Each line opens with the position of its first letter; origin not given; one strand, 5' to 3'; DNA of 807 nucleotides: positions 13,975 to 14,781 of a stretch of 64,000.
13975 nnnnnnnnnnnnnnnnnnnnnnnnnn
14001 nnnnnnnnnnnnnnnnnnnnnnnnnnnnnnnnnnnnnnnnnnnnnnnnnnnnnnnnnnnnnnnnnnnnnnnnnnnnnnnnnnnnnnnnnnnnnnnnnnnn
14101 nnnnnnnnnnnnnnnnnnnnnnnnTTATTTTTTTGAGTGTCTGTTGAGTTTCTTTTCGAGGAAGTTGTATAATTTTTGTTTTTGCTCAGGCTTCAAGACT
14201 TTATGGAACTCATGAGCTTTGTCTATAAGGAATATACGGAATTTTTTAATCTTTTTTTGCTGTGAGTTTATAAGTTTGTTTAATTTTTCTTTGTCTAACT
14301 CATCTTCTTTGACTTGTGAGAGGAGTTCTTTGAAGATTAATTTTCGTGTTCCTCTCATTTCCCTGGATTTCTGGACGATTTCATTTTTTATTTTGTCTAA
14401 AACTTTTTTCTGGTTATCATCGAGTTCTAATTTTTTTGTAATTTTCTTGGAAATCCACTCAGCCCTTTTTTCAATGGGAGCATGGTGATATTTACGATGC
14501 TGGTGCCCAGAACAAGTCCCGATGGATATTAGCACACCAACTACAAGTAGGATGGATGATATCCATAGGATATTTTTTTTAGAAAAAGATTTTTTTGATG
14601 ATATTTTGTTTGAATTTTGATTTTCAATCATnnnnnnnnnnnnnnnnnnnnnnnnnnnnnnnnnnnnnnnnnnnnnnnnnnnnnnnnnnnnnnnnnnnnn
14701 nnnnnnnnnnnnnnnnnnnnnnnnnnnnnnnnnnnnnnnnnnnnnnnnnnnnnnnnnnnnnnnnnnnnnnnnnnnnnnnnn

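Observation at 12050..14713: Cpx-like envelope-stress module: CpxR-box-like direct repeats, a Spy/CpxP-family gene, an OmpR-type response regulator and a histidine kinase, with tRNA genes directly upstream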

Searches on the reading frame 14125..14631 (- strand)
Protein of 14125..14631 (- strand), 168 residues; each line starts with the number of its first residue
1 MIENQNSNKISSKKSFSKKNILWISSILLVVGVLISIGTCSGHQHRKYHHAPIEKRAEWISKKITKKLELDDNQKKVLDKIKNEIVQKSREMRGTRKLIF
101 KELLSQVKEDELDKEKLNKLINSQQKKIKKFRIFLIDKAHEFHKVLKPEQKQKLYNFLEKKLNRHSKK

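Call 4: search_protein_families(library=pfam, proteins=[window:14125-14631:-], max_evalue=0.1)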
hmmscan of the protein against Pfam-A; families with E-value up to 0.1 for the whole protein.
window:14125-14631:- (168 aa): 3 families
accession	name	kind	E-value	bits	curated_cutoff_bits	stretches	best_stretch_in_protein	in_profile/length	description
PF07813.17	LTXXQ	-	5.2e-09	37.2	24.3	1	58-154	3-96/100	LTXXQ motif family protein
PF13801.11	Metal_resist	-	0.00063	20.3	29.2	1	67-152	39-124/125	Heavy-metal resistance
PF13401.12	AAA_22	-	0.059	14.1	27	1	88-159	41-109/130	AAA domain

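Call 5: search_protein_families(library=ncbifam, proteins=[window:14125-14631:-], max_evalue=0.1)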
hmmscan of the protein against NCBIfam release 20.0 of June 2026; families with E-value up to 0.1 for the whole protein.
window:14125-14631:- (168 aa): 3 families
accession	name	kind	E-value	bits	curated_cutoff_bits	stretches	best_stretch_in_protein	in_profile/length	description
NF009391.0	PRK12750.1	equivalog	4.3e-09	36.6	148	1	29-162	10-153/170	CpxP family protein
NF007769.1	PRK10455.1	equivalog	5.3e-05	23.5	174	1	45-166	36-152/160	ATP-independent periplasmic protein-refolding chaperone Spy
NF033517.1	transpos_IS66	equivalog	0.035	13.2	180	1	39-142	225-328/387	IS66 family transposase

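Call 8: find_encoding_contigs(protein=window:14125-14631:-, flank=6000, max_places=10)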
Protein window:14125-14631:- (168 aa): 2 contigs read that carry it; 2 places shown.
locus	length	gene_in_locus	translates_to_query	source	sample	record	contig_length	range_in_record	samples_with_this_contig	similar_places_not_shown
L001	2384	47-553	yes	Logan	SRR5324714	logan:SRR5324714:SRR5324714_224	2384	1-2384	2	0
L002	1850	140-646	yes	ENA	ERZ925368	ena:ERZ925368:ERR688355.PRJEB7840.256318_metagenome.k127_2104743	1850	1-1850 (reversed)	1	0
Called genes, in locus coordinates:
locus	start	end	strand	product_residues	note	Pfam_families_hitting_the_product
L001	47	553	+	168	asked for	PF16231:DUF4890, PF07813:LTXXQ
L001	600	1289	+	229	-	PF00072:Response_reg, PF00486:Trans_reg_C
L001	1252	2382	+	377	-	?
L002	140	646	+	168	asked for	PF16231:DUF4890, PF07813:LTXXQ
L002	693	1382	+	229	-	PF00072:Response_reg, PF00486:Trans_reg_C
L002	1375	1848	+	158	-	?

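Call 9: find_homologous_proteins(query=window:14125-14631:-, max_evalue=0.001)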
Query window:14125-14631:- (168 aa): 1 proteins with E <= 0.001 among 336 candidates.
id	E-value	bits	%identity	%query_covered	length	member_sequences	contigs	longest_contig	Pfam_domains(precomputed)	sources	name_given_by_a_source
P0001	2.5e-97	341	100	100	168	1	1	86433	PF16231.12,PF07813.18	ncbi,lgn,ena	-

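Call 33: search_solved_structures(query=window:14125-14631:-, max_evalue=1, show_alignments=2)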
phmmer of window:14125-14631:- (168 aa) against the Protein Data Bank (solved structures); distinct sequences matched with E-value up to 1: 10.
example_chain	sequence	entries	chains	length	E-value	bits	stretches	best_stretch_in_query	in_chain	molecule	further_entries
5jr9_C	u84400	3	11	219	0.062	16.5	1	74-135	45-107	NEQ131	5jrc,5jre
5jr9_A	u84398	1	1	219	0.062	16.5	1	74-135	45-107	NEQ131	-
5jr9_B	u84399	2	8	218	0.063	16.5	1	74-135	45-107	NEQ131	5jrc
1owx_A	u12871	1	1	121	0.18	15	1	82-132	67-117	Lupus La protein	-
3ug6_A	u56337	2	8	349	0.18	15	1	76-153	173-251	arsenical pump-driving ATPase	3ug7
5wo1_A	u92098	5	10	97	0.4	13.9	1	66-162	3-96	Periplasmic chaperone Spy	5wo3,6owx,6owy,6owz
9uy3_R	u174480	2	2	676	0.47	13.6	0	41-92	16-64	Soluble cytochrome b562,Growth hormone secretagogue receptor type 1,Soluble cytochrome b56 | Soluble cytochrome b562,Growth hormone secretagogue receptor type 1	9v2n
3hgf_A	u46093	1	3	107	0.49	13.6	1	47-130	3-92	Rhoptry protein fragment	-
3o39_A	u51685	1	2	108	0.68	13.1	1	66-162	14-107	Periplasmic protein related to spheroblast formation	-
3vyw_A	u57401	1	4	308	0.73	13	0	97-156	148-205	MNMC2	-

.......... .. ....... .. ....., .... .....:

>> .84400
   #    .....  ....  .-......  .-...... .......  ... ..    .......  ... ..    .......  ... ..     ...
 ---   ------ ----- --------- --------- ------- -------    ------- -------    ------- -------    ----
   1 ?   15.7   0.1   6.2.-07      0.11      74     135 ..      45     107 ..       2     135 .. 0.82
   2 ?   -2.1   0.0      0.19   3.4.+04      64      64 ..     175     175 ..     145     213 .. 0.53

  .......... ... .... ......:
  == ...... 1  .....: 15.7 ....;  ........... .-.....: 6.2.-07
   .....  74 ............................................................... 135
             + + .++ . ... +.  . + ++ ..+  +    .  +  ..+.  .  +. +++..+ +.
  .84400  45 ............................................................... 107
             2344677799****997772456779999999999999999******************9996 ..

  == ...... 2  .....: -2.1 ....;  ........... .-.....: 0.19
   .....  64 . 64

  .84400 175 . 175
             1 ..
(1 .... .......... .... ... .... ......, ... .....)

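Call 44: search_solved_structures(query=A1, max_evalue=1, show_alignments=2)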
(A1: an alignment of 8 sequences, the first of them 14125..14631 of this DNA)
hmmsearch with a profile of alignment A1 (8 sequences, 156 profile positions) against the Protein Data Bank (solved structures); distinct sequences matched with E-value up to 1: 10.
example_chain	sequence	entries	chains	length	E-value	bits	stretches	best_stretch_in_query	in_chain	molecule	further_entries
3o39_A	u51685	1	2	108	7.6e-08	35.9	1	46-141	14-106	Periplasmic protein related to spheroblast formation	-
3oeo_A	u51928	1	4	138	2.4e-07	34.3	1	42-142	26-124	Spheroplast protein Y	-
5wo1_A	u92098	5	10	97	3.1e-07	33.9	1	46-141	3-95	Periplasmic chaperone Spy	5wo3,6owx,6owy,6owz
5wnw_A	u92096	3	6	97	3.4e-06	30.5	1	46-141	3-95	Periplasmic chaperone Spy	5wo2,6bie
5ihf_A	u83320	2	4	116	0.0012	22.2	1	42-138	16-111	VirG-like protein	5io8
3lay_A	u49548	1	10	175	0.019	18.4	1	1-106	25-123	Zinc resistance-associated protein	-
3itf_A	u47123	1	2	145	0.25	14.7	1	23-143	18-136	Periplasmic adaptor protein cpxP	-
3tgn_A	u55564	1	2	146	0.36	14.2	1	32-96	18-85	Adc operon repressor AdcR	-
7adk_B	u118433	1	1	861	0.58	13.5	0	61-145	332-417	Lipoprotein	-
5t2a_AI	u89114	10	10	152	0.95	12.8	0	10-44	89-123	uS19 | Putative 40S ribosomal protein S15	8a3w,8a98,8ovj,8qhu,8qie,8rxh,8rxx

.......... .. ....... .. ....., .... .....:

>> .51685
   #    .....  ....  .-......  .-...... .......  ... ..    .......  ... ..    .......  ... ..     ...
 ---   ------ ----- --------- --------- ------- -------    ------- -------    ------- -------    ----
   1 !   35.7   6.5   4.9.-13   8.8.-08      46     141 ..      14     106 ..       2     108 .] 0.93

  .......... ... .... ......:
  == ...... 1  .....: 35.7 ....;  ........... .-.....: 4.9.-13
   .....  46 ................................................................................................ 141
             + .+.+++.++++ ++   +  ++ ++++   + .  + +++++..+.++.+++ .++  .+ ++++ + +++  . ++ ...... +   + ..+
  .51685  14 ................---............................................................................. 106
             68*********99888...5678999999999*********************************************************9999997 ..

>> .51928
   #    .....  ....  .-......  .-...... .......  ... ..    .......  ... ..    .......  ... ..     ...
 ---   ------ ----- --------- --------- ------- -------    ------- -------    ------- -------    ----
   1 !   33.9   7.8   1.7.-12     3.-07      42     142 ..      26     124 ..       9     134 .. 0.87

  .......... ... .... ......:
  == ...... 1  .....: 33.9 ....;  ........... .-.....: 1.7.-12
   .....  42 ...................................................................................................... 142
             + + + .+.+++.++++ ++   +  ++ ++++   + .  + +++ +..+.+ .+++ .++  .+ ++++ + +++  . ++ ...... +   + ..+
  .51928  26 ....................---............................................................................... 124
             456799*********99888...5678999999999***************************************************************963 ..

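Call 46: find_related_loci(query=window:14125-14631:-, collection=metagenome_contigs, flank=3000)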
Query window:14125-14631:- (168 aa) in metagenome_contigs; peptide patterns used: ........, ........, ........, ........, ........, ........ (x = any residue, [..] = any of these).
475 stretches matched a pattern, but none encodes a relative of the query by tblastn (E <= 1e-3).

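Call 81: predict_structure(protein=window:14125-14631:-)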
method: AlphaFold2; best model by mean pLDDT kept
length: 168 residues; sequences in the alignment: 1
mean_pLDDT: 70.1   pTM: 0.60
mean pLDDT of the five models: 70.1, 69.9, 69.5, 68.3, 67.2
residues with pLDDT >= 90: 29; 70-90: 77; 50-70: 16; < 50: 46
segments of 3 or more residues with pLDDT < 50: 1-43
pLDDT, mean of each block of 10 residues (from residue 1): 36 37 37 40 51 82 91 95 88 73 72 80 83 86 92 85 64
secondary structure, 60 per line:
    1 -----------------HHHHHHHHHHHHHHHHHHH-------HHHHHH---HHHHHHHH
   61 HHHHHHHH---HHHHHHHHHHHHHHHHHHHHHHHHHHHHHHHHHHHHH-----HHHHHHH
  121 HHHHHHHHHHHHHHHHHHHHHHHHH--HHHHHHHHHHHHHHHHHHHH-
elements in order: H18-36 H44-49 H53-68 H72-108 H114-145 H148-167

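Call 83: fold_search(model_id=the predicted structure, library=pdb)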
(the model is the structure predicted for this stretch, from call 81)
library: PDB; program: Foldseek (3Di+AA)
matches with E <= 10: 234; with E <= 0.001: 0
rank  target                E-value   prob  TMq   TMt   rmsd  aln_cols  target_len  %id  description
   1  7xgg_A                1.5e-01  0.94  0.39  0.41  10.8       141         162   14  Crystal structure of BCL-xL in complex with computationally designed inhibitor protein (released 2022-07-20)
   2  7xge_A                1.9e-01  0.89  0.41  0.41  12.1       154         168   16  Crystal structure of MCL-1 in complex with computationally designed inhibitor protein (released 2022-07-20)
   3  5ihf_A                2.8e-01  0.98  0.40  0.61   4.2       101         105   20  Salmonella Typhimurium VirG-like (STV) protein (released 2017-03-08)
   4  7xge_G                3.3e-01  0.85  0.41  0.42  11.3       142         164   15  Crystal structure of MCL-1 in complex with computationally designed inhibitor protein (released 2022-07-20)
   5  4clv_A                3.7e-01  0.87  0.44  0.50  14.4       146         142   14  Crystal Structure of dodecylphosphocholine-solubilized NccX from Cupriavidus metallidurans 31A (released 2014-10-01)
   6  5io8_B                4.6e-01  0.93  0.39  0.61   6.6       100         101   19  Salmonella Typhimurium VirG-like (STV) protein at 2.19 Angstrom resolution solved by Iodine SAD. (released 2017-03-15)
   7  7xge_C                4.9e-01  0.77  0.40  0.42  10.8       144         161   14  Crystal structure of MCL-1 in complex with computationally designed inhibitor protein (released 2022-07-20)
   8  9g2r_A                6.5e-01  0.11  0.20  0.16  20.4       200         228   14  Endophilin B1 dimers bound to nanodiscs (released 2024-08-07)
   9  3zg1_D                8.1e-01  0.96  0.50  0.71   3.2       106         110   16  NI-BOUND FORM OF M123A MUTANT OF CUPRIAVIDUS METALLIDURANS CH34 CNRXS (released 2013-10-23)
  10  3epv_A                8.5e-01  0.95  0.50  0.71   3.3       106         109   16  X-ray Structure of the Metal-sensor CnrX in both the Apo- and Copper-bound Forms (released 2008-11-25)
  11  6muv_c                8.5e-01  0.10  0.20  0.19  15.1       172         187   13  The structure of the Plasmodium falciparum 20S proteasome in complex with two PA28 activators (released 2019-08-07)
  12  4fzs_B                9.0e-01  0.23  0.29  0.27  26.5       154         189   10  Structure of human SNX1 BAR domain (released 2013-07-10)
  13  6egc                  1.1e+00  0.30  0.31  0.35  11.4       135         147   12  Single-chain version of 2L4HC2_23 (PDB 5J0K) (released 2019-05-29)
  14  7upq_J                1.3e+00  0.18  0.24  0.21  12.6       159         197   14  Crystal structure of designed heterotrimeric assembly DHT03_1arm_A21/B/C (released 2022-12-14)
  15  8bcy_B                1.4e+00  0.30  0.35  0.35  26.1       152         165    8  HUMAN PI3KDELTA IN COMPLEX WITH COMPOUND 13 (released 2023-05-10)
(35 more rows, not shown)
